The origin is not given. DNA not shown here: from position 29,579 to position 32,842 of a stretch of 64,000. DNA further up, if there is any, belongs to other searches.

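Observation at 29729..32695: OmcA/MtrC-like decaheme with 5+5 heme layout but ~300 extra N-terminal residues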

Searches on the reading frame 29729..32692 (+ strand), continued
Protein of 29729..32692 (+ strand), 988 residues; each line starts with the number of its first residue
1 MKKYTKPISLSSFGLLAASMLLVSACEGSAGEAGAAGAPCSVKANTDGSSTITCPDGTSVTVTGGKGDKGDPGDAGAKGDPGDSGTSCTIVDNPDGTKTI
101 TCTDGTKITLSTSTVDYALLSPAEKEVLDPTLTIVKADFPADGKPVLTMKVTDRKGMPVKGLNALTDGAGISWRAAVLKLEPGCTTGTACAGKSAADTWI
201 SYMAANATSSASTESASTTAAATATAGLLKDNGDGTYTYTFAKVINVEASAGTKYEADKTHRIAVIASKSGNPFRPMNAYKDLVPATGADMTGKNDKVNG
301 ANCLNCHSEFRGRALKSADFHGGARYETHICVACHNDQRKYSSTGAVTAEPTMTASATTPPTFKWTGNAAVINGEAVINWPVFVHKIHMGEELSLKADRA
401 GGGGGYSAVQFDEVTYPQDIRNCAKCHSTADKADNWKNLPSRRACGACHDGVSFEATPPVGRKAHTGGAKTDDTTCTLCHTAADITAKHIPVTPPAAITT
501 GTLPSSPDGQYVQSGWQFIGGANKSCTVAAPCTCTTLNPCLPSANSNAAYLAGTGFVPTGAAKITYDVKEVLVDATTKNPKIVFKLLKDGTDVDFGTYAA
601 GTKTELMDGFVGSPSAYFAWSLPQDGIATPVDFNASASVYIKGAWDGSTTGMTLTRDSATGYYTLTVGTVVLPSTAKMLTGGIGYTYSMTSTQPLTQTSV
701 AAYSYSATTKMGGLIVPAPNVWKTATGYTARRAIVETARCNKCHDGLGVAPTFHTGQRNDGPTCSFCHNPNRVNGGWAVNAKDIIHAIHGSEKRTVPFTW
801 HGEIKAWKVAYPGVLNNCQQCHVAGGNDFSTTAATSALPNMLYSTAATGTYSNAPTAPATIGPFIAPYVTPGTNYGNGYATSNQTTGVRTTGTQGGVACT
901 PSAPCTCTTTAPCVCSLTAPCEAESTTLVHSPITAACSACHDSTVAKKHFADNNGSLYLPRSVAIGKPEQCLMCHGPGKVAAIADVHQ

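Call 18: find_encoding_contigs(protein=P0009, flank=10000, max_places=2)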
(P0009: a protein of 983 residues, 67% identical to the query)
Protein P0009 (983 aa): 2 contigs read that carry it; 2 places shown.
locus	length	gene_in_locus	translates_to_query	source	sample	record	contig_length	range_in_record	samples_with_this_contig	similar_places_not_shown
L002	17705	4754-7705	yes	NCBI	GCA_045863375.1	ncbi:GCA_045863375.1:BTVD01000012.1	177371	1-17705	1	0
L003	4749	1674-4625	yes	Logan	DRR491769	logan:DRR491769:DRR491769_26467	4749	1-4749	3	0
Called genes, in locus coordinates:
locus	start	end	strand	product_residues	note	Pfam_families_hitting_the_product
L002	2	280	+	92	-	?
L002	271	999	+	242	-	-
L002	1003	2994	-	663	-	-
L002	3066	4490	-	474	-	PF13505:OMP_b-brl (weak), PF00691:OmpA, PF05359:DUF748 (faint)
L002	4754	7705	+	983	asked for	PF14537:Cytochrom_c3_2 (faint), PF22113:Mtrc-MtrF_II-IV_dom, PF02085:Cytochrom_CIII (weak), PF14522:Cytochrome_C7 (weak), PF22113:Mtrc-MtrF_II-IV_dom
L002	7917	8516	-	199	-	-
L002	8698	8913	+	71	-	-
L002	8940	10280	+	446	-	-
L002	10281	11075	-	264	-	PF02230:Abhydrolase_2 (weak)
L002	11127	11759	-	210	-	-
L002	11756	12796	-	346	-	PF10092:DUF2330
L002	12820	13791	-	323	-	PF16697:Yop-YscD_cpl, PF00498:FHA, PF00990:GGDEF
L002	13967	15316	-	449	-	PF00884:Sulfatase, PF01663:Phosphodiest (weak), PF16347:SGSH_C (weak)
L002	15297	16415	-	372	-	PF01435:Peptidase_M48, PF05099:TerB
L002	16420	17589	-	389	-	-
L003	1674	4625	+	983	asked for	PF14537:Cytochrom_c3_2 (faint), PF22113:Mtrc-MtrF_II-IV_dom, PF02085:Cytochrom_CIII (weak), PF14522:Cytochrome_C7 (weak), PF22113:Mtrc-MtrF_II-IV_dom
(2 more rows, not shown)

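Call 19: find_encoding_contigs(protein=P0033, flank=10000, max_places=2)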
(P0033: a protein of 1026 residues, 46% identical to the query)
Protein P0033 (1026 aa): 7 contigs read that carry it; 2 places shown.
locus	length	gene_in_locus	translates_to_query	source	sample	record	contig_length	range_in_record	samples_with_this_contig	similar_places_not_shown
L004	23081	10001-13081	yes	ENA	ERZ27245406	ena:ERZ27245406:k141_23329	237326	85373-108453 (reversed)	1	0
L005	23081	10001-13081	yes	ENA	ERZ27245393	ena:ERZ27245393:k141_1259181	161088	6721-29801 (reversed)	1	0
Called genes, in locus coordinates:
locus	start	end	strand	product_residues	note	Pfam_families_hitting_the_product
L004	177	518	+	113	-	PF13442:Cytochrome_CBB3, PF00034:Cytochrom_C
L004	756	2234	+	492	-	PF03264:Cytochrom_NNT, PF14522:Cytochrome_C7 (faint), PF14537:Cytochrom_c3_2 (faint)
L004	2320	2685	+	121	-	PF13442:Cytochrome_CBB3, PF00034:Cytochrom_C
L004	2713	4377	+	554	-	PF14537:Cytochrom_c3_2 (faint), PF14522:Cytochrome_C7 (faint), PF09698:GSu_C4xC__C2xCH (weak)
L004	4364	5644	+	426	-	-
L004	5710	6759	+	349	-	PF14522:Cytochrome_C7 (weak)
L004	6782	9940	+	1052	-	PF14522:Cytochrome_C7 (faint), PF14537:Cytochrom_c3_2 (faint), PF22113:Mtrc-MtrF_II-IV_dom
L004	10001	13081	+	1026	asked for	PF14522:Cytochrome_C7 (faint), PF14537:Cytochrom_c3_2 (faint), PF22113:Mtrc-MtrF_II-IV_dom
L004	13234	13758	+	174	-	PF01814:Hemerythrin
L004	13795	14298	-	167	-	PF01202:SKI, PF01712:dNK (faint), PF13238:AAA_18 (weak), PF13671:AAA_33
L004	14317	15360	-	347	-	PF02322:Cyt_bd_oxida_II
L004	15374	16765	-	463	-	PF01654:Cyt_bd_oxida_I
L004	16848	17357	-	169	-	-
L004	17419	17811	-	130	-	-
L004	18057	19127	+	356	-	PF08240:ADH_N, PF16912:Glu_dehyd_C, PF00107:ADH_zinc_N, PF13602:ADH_zinc_N_2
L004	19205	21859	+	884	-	PF00690:Cation_ATPase_N, PF00122:E1-E2_ATPase, PF00702:Hydrolase, PF13246:Cation_ATPase, PF00689:Cation_ATPase_C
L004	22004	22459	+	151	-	PF01814:Hemerythrin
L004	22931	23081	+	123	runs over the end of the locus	-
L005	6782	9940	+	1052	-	PF14522:Cytochrome_C7 (faint), PF14537:Cytochrom_c3_2 (faint), PF22113:Mtrc-MtrF_II-IV_dom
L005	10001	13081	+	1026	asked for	PF14522:Cytochrome_C7 (faint), PF14537:Cytochrom_c3_2 (faint), PF22113:Mtrc-MtrF_II-IV_dom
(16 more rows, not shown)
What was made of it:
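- The L004 neighbourhood carries cytochrome bd oxidase and hemerythrin genes (call 19).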

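Call 33: predict_structure(alignment_id=A1)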
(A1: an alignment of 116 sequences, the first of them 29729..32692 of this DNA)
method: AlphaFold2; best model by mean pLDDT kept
length: 988 residues; sequences in the alignment: 116
mean_pLDDT: 81.4   pTM: 0.78
mean pLDDT of the five models: 81.4, 81.2, 79.3, 78.0, 75.9
residues with pLDDT >= 90: 456; 70-90: 321; 50-70: 114; < 50: 97
segments of 3 or more residues with pLDDT < 50: 1-38, 65-84, 400-402, 505-518, 521-523, 802-812, 857-862
pLDDT, mean of each block of 10 residues (from residue 1): 31 39 37 44 71 69 52 37 59 67 75 81 88 96 97 91 71 94 78 85 92 83 83 94 94 95 93 88 97 92 76 65 75 90 86 70 76 90 86 69 68 59 87 93 89 90 91 92 92 85 52 46 54 79 79 88 96 97 97 94 93 94 96 95 94 97 97 97 82 89 92 89 96 87 74 64 88 91 86 76 45 63 84 88 95 62 76 94 92 84 91 93 96 93 94 97 94 81 72
secondary structure, 60 per line:
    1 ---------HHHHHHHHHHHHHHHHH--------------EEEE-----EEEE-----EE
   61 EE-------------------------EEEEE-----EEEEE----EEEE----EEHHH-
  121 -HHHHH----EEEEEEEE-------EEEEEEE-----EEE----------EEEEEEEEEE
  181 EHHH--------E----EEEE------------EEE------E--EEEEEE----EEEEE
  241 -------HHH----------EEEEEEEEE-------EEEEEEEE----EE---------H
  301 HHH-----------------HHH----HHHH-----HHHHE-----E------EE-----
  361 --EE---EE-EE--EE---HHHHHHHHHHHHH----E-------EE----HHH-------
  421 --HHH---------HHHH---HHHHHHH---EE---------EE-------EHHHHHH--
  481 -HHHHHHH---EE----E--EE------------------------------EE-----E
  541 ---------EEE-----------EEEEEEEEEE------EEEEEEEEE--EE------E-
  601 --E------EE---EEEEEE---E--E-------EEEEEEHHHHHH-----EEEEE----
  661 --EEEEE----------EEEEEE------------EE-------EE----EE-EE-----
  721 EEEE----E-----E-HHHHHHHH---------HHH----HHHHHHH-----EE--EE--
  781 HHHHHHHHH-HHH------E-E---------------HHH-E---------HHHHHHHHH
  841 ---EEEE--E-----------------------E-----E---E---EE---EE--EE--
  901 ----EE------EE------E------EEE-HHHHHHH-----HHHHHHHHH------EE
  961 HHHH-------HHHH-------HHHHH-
elements in order (helices of 4 or more, strands of 3 or more residues): H10-26 E41-44 E50-53 E59-62 E88-92 E98-102 E107-110 H122-126 E131-138 E146-152 E158-160 E171-181 E198-201 E214-216 E226-231 E236-240 E261-269 E277-284 H300-303 H328-331 H337-340 H380-392 H435-438 H442-448 H473-478 H482-488 E550-552 E564-573 E580-588 E615-620 E635-640 H641-646 E652-656 E663-667 E678-683 E721-724 H737-744 H761-767 H781-789 H832-840 E844-847 E928-930 H932-938 H944-952 H961-964 H972-975 H983-987
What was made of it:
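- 29846..29914 (+): CFSR-like repeat 1 (aa 40-62, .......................; Cys40/Cys54). The model shows three short strands (call 33).
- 30059..30118 (+): Conserved linker with a short helix (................) joining the stalk to domain I. Helix at 122-126 in the model (call 33).
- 30119..30613 (+): Domain I, N-terminal beta-barrel (aa ~131-295), part of the family core. The model shows strands with pLDDT 85-97 (call 33).
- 31304..31348 (+): Cys motif copy 1, C526-x5-C532-x-C534-x5-C540 (contains APCTCTT). Local pLDDT is low, 46-79 (call 33).
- The run is modelled as disordered, though a monomer model cannot show a triple helix (call 33).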

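Call 35: fold_search(model_id=the predicted structure, library=pdb)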
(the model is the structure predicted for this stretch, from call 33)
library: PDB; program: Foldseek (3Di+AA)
matches with E <= 10: 850; with E <= 0.001: 11
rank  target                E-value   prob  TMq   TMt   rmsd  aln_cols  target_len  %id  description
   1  4lmh_B                7.9e-25  1.00  0.43  0.58  11.6       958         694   15  Crystal structure of the outer membrane decaheme cytochrome OmcA (released 2014-04-16)
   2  6qyc_C                1.0e-24  1.00  0.47  0.73   6.7       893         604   16  Crystal structure of MtrC from Shewanella baltica OS185 (released 2020-04-22)
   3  6qyc_A                2.0e-24  1.00  0.45  0.70   7.4       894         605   16  Crystal structure of MtrC from Shewanella baltica OS185 (released 2020-04-22)
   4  6qyc_B                2.3e-24  1.00  0.46  0.71   7.0       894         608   16  Crystal structure of MtrC from Shewanella baltica OS185 (released 2020-04-22)
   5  4lmh_A                1.6e-23  1.00  0.43  0.59  11.1       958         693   15  Crystal structure of the outer membrane decaheme cytochrome OmcA (released 2014-04-16)
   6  4lmh_D                2.8e-23  1.00  0.41  0.55  12.2       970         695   16  Crystal structure of the outer membrane decaheme cytochrome OmcA (released 2014-04-16)
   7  3ucp                  1.8e-22  1.00  0.48  0.58  10.7      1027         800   15  Outer membrane Endecaheme cytochrome UndA from Shewanella sp. HRCR-6 (released 2012-08-08)
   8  4lmh_C                3.1e-22  1.00  0.42  0.57  12.9       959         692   16  Crystal structure of the outer membrane decaheme cytochrome OmcA (released 2014-04-16)
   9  7o7g                  2.5e-20  1.00  0.47  0.70   7.5       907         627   15  Crystal structure of the Shewanella oneidensis MR1 MtrC mutant H561M (released 2021-10-06)
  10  7qth                  3.1e-20  1.00  0.47  0.71   7.2       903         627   15  Crystal structure of the Shewanella oneidensis MR1 MtrC mutant C453A (released 2023-01-18)
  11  3pmq                  6.1e-17  1.00  0.42  0.66   9.3       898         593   17  Crystal structure of the outer membrane decaheme cytochrome MtrF (released 2011-05-25)
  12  9dlf_B                6.6e-03  0.75  0.08  0.32   9.6       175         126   15  Arabinosyltransferase AftB in complex with Fab_B3 (released 2025-06-25)
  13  7p77_W                6.6e-03  0.60  0.06  0.29  12.3       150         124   10  SARS-CoV-2 spike protein in complex with sybody#15 and sybody#68 in a 3up conformation (released 2021-08-04)
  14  6ksn_A                7.3e-03  0.63  0.07  0.29  11.9       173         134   11  Structure of a Zn-bound camelid single domain antibody (released 2019-11-20)
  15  9hls_C                7.3e-03  0.57  0.07  0.26   9.7       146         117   12  Structure of A16/G9 (vaccinia virus) in complex with VHH D07, VHH B01 and VHH C05 (released 2025-09-03)
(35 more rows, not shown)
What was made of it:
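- Closest known: Shewanella MtrF / MtrC. Same: MtrC gives the best TM-score, 0.70-0.73 (call 35).
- The TM-score normalised to MtrC is 0.70-0.73 (call 35).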

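Call 41: find_encoding_contigs(protein=P0047, flank=10000, max_places=1)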
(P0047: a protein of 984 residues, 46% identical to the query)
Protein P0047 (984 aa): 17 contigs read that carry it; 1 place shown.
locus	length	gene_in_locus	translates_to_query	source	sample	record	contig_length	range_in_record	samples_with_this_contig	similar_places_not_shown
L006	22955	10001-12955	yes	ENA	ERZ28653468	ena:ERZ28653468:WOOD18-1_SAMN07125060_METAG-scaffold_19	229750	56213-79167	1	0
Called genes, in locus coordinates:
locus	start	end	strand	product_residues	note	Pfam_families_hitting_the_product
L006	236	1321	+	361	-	PF00793:DAHP_synth_1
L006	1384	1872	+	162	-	-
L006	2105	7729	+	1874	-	PF07719:TPR_2 (faint), PF13181:TPR_8 (faint)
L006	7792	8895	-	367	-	PF19089:DUF5777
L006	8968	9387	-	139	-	-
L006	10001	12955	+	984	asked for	PF22112:OmcA-like_N (weak), PF02085:Cytochrom_CIII (faint), PF14522:Cytochrome_C7 (faint), PF14537:Cytochrom_c3_2 (faint), PF22113:Mtrc-MtrF_II-IV_dom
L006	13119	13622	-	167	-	-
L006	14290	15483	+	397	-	PF01053:Cys_Met_Meta_PP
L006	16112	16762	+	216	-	PF09912:DUF2141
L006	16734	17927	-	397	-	PF01136:Peptidase_U32 (weak)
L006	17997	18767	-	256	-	-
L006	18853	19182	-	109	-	PF00550:PP-binding (weak)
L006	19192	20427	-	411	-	PF12679:ABC2_membrane_2, PF01061:ABC2_membrane, PF12698:ABC2_membrane_3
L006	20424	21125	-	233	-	PF00005:ABC_tran, PF13304:AAA_21 (weak)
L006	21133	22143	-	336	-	PF14399:BtrH_N, PF16169:DUF4872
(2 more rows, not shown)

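Call 42: find_encoding_contigs(protein=P0078, flank=10000, max_places=1)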
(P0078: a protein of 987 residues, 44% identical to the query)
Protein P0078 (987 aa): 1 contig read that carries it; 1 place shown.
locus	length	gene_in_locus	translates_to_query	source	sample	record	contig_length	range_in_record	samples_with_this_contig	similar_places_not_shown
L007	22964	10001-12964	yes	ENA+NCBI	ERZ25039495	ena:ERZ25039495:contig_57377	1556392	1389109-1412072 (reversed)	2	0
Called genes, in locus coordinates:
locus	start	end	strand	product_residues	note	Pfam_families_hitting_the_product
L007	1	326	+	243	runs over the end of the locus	PF00106:adh_short, PF08659:KR, PF13561:adh_short_C2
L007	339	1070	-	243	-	PF00535:Glycos_transf_2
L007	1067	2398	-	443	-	PF13450:NAD_binding_8, PF01593:Amino_oxidase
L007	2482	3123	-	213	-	-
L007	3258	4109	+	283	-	-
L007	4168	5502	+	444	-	PF00291:PALP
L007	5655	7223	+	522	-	PF00682:HMGL-like, PF22617:HCS_D2, PF08502:LeuA_dimer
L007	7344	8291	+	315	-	-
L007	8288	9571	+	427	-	-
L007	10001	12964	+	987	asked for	PF22112:OmcA-like_N (weak), PF22111:MtrC-MtrF_N (weak), PF02085:Cytochrom_CIII (faint), PF09699:Paired_CXXCH_1 (faint), PF14537:Cytochrom_c3_2 (faint), PF22113:Mtrc-MtrF_II-IV_dom, PF14522:Cytochrome_C7 (weak), PF22113:Mtrc-MtrF_II-IV_dom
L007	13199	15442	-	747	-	PF11617:Cu-binding_MopE (faint), PF03781:FGE-sulfatase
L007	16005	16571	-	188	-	PF00990:GGDEF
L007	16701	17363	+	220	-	PF00702:Hydrolase, PF12710:HAD, PF13419:HAD_2, PF13242:Hydrolase_like (faint)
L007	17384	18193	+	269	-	PF00378:ECH_1, PF16113:ECH_2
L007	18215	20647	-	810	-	-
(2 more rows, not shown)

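Call 43: find_encoding_contigs(protein=P0113, flank=10000, max_places=1)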
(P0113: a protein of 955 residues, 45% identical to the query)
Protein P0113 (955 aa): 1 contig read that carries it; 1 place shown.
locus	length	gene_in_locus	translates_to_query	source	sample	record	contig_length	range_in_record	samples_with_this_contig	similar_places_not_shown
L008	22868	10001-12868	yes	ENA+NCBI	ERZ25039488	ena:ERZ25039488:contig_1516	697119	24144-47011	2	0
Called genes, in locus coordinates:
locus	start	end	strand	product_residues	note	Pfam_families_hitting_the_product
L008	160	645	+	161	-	PF01814:Hemerythrin (weak)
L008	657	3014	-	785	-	PF00343:Phosphorylase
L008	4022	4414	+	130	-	PF14522:Cytochrome_C7 (faint)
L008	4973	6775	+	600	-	-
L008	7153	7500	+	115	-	-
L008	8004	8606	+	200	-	PF14522:Cytochrome_C7 (faint)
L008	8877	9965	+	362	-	PF22113:Mtrc-MtrF_II-IV_dom (faint), PF14522:Cytochrome_C7 (faint), PF09699:Paired_CXXCH_1 (weak)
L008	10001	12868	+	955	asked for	PF14522:Cytochrome_C7 (faint), PF14537:Cytochrom_c3_2 (faint), PF22113:Mtrc-MtrF_II-IV_dom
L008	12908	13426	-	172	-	PF01322:Cytochrom_C_2 (weak)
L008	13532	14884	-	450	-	PF07732:Cu-oxidase_3, PF07731:Cu-oxidase_2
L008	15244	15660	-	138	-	-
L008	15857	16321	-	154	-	-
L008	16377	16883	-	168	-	-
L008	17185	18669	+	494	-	PF16499:Melibiase_2, PF17801:Melibiase_C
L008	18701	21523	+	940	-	PF02057:Glyco_hydro_59, PF21708:Glyco_hydro_59_C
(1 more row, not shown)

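Call 44: find_encoding_contigs(protein=P0016, flank=10000, max_places=1)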
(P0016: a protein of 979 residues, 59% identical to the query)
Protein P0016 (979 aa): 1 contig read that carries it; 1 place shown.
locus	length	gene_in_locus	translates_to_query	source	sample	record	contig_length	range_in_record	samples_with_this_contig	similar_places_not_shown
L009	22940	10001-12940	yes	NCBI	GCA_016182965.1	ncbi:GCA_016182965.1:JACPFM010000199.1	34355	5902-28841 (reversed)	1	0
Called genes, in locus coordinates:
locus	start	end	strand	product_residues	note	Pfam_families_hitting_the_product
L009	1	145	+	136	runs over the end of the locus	-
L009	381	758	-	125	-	PF00072:Response_reg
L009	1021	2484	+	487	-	PF09423:PhoD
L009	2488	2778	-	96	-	-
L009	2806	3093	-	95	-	-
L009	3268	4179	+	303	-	PF00254:FKBP_C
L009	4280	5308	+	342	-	PF20434:BD-FAE (faint), PF00326:Peptidase_S9 (faint), PF02230:Abhydrolase_2 (weak)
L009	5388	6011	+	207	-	PF00440:TetR_N, PF16925:TetR_C_13, PF21993:TetR_C_13_2 (weak)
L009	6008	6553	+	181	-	-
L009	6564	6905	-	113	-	-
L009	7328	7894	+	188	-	-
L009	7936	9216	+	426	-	PF00481:PP2C (weak), PF13672:PP2C_2, PF00027:cNMP_binding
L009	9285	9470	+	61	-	-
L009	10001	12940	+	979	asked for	PF14522:Cytochrome_C7 (faint), PF14537:Cytochrom_c3_2 (faint), PF22113:Mtrc-MtrF_II-IV_dom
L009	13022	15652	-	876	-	PF00989:PAS (faint), PF08447:PAS_3, PF08448:PAS_4 (weak), PF08447:PAS_3, PF13426:PAS_9 (weak), PF00512:HisKA, PF02518:HATPase_c, PF00072:Response_reg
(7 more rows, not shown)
